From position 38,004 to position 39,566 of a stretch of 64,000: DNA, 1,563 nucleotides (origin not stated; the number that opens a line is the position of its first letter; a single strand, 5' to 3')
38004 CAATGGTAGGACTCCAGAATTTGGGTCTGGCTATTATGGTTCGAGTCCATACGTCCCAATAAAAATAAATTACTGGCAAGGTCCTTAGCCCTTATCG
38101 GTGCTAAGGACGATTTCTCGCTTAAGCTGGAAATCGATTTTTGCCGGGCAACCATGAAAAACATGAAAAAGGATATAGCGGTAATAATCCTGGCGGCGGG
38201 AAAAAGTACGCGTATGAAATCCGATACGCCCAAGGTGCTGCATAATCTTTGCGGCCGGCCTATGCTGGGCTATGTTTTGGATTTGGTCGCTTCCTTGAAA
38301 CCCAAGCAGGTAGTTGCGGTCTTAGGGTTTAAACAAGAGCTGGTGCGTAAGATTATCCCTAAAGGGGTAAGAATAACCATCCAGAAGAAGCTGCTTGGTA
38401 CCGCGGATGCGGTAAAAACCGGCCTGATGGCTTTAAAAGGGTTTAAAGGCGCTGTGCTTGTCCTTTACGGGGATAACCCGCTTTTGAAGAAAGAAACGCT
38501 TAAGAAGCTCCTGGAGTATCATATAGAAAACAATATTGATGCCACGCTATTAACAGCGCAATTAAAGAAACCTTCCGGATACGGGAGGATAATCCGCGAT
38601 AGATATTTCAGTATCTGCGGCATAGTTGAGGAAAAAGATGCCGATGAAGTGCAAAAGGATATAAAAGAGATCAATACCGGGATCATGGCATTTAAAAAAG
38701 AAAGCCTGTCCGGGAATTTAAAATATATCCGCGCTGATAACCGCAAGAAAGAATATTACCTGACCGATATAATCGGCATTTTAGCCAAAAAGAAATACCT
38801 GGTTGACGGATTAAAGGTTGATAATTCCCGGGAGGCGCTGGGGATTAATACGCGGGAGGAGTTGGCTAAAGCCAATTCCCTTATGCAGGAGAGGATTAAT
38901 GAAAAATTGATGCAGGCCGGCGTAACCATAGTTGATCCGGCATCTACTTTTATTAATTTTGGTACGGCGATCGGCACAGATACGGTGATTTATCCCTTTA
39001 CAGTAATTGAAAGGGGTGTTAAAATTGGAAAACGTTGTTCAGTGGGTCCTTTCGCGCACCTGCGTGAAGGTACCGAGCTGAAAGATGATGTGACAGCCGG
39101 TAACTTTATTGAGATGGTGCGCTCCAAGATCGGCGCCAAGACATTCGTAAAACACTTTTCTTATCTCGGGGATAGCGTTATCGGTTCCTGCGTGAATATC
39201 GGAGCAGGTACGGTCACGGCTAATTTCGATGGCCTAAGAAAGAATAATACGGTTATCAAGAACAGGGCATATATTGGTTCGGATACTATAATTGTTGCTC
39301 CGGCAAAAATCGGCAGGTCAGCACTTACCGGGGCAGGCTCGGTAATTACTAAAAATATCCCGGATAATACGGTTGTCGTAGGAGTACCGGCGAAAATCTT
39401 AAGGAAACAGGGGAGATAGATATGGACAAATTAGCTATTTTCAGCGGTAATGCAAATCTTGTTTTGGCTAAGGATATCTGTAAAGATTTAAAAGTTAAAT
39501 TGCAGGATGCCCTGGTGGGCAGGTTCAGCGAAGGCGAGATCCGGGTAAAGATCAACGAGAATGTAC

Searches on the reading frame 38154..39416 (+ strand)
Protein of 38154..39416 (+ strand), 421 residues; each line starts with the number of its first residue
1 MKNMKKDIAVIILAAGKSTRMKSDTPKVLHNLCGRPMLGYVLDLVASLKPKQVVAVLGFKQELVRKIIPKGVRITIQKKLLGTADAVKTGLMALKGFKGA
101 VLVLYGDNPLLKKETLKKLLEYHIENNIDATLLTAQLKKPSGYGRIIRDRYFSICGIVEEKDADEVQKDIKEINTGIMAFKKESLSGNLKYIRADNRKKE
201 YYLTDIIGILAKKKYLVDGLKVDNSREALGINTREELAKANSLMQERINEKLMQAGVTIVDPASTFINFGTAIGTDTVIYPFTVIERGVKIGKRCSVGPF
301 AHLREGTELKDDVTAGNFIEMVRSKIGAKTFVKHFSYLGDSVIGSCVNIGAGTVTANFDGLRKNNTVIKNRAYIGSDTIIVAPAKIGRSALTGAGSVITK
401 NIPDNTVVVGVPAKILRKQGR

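Call 74: search_protein_families(library=pfam, proteins=[window:38154-39416:+], max_evalue=0.00001)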
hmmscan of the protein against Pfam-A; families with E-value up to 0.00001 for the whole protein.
window:38154-39416:+ (421 aa): 6 families
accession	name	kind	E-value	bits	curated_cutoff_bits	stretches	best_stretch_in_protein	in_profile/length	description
PF00132.30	Hexapep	-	4.3e-20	70.9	27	1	271-303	2-34/36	Bacterial transferase hexapeptide (six repeats)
PF12804.13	NTP_transf_3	-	1.9e-19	70.8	27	1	10-135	1-123/160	MobA-like NTP transferase domain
PF00483.29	NTP_transferase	-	2.1e-14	54.2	21.2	1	10-214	2-213/245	Nucleotidyl transferase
PF01128.25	IspD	-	1.2e-10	42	27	1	8-125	1-119/221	2-C-methyl-D-erythritol 4-phosphate cytidylyltransferase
PF02348.25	CTP_transf_3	-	1.7e-08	35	22.6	1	9-136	1-121/217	Cytidylyltransferase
PF25084.1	LbH_EIF2B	-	1.5e-07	31.8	54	0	324-402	22-97/105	EIF2B subunit epsilon LbH domain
